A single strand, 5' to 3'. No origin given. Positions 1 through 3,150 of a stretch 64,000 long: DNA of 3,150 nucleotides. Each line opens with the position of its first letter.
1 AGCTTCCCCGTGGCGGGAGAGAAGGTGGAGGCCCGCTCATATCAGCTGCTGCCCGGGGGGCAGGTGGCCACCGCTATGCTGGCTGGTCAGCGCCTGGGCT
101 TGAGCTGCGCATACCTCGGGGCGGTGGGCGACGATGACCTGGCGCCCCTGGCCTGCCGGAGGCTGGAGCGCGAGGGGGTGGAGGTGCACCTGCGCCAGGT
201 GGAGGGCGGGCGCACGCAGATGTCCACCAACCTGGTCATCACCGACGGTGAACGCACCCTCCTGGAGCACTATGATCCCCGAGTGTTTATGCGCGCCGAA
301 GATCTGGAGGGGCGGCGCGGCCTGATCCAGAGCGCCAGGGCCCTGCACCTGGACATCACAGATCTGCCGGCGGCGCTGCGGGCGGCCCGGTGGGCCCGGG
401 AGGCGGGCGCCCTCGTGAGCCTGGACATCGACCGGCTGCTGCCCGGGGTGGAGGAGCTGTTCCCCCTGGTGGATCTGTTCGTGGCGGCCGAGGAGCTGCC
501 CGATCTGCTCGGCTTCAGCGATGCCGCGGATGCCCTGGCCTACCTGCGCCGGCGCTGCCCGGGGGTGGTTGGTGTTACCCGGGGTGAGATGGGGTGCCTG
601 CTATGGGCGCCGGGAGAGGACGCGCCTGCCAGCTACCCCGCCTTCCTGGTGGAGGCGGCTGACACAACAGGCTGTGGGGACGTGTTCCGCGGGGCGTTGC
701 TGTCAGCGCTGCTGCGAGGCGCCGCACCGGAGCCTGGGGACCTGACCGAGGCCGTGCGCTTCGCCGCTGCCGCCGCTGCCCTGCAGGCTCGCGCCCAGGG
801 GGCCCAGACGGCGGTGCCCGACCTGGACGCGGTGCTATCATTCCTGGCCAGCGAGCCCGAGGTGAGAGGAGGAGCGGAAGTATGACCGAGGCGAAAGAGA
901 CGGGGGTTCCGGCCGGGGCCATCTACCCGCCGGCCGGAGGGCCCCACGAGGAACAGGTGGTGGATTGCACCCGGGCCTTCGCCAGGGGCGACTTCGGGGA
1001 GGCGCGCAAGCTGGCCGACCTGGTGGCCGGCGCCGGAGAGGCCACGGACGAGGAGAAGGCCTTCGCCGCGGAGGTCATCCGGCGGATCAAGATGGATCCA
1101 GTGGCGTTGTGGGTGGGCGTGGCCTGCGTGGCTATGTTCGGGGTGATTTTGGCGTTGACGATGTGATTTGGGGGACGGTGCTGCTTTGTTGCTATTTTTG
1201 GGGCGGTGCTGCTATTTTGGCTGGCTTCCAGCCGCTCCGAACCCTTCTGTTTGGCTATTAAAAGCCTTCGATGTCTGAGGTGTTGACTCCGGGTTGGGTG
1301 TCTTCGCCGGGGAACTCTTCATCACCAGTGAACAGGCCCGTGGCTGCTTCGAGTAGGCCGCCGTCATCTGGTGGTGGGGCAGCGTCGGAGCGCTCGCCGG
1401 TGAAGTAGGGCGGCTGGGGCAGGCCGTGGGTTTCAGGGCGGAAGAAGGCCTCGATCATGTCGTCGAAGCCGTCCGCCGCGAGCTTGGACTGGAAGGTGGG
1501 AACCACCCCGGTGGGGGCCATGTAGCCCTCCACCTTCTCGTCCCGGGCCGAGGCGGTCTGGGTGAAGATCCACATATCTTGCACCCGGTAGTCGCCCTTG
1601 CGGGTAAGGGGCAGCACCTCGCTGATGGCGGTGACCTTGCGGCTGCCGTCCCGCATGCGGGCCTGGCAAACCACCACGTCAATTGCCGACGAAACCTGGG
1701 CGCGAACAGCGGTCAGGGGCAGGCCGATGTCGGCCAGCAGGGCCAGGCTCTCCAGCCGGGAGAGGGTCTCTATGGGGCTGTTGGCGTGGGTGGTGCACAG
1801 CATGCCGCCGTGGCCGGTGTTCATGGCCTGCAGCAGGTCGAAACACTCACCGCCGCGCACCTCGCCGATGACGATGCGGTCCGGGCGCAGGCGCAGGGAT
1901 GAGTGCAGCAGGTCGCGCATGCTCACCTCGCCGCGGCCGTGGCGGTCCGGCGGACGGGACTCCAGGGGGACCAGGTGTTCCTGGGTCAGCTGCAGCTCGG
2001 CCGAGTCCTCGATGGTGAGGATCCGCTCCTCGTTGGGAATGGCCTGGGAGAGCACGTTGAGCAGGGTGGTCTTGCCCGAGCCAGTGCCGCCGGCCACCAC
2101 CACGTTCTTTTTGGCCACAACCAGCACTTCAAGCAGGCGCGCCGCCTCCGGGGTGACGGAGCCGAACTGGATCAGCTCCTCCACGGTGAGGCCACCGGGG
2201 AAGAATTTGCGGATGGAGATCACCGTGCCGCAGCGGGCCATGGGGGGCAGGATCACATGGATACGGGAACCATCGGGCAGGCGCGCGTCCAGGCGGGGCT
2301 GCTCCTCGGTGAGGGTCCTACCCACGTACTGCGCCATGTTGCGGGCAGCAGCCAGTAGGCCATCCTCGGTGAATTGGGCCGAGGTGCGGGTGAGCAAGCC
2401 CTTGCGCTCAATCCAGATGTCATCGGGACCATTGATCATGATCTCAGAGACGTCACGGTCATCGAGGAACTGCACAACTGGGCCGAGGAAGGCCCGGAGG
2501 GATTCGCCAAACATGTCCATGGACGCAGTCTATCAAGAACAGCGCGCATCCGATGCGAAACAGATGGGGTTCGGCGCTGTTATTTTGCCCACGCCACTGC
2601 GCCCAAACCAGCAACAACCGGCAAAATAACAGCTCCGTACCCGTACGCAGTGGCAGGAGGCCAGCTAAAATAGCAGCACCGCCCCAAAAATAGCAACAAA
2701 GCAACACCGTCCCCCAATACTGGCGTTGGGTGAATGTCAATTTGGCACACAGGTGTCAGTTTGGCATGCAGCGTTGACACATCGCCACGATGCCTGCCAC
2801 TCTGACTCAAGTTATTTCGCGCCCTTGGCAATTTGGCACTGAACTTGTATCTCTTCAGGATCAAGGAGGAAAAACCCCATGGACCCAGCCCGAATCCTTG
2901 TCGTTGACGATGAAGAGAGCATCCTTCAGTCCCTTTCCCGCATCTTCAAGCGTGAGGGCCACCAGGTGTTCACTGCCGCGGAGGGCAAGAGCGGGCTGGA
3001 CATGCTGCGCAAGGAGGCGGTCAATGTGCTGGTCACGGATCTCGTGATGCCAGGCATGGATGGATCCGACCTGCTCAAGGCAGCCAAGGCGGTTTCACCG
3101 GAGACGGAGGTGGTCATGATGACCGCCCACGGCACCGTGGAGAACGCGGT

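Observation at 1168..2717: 57-bp near-perfect inverted repeats enclose exactly one gene, a solitary cpaF-type ATPase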

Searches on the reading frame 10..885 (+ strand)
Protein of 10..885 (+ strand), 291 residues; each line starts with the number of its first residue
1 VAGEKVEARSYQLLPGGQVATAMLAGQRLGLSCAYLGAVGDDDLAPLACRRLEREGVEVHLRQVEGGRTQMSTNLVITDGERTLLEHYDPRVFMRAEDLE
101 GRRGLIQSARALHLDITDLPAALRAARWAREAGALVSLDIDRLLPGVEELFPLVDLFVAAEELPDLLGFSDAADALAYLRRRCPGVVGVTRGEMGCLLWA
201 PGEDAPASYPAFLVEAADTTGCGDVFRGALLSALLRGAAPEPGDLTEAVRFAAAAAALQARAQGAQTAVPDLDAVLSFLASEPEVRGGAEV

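Call 6: search_protein_families(library=pfam, proteins=[window:10-885:+])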
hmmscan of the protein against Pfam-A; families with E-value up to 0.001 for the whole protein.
window:10-885:+ (291 aa): 1 family
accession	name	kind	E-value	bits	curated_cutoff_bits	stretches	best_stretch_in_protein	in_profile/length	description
PF00294.29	PfkB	-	1.6e-35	123.3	25.8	1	3-271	23-301/302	pfkB family carbohydrate kinase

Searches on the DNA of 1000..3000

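Call 30: search_rna_families(source=window, start=1000, end=3000, threshold=evalue, max_evalue=5)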
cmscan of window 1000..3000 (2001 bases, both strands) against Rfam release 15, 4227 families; matches with E-value up to 5: 2.
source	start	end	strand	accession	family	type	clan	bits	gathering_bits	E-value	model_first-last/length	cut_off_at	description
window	2562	2646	-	RF03323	mir-3613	Gene; miRNA;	-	19.7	91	0.65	1-86/86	no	mir-3613 microRNA precursor family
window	1958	1987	-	RF01790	htlv_FSE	Cis-reg; frameshift_element;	-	17.8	45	3.6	1-43/43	no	ribosomal frameshift site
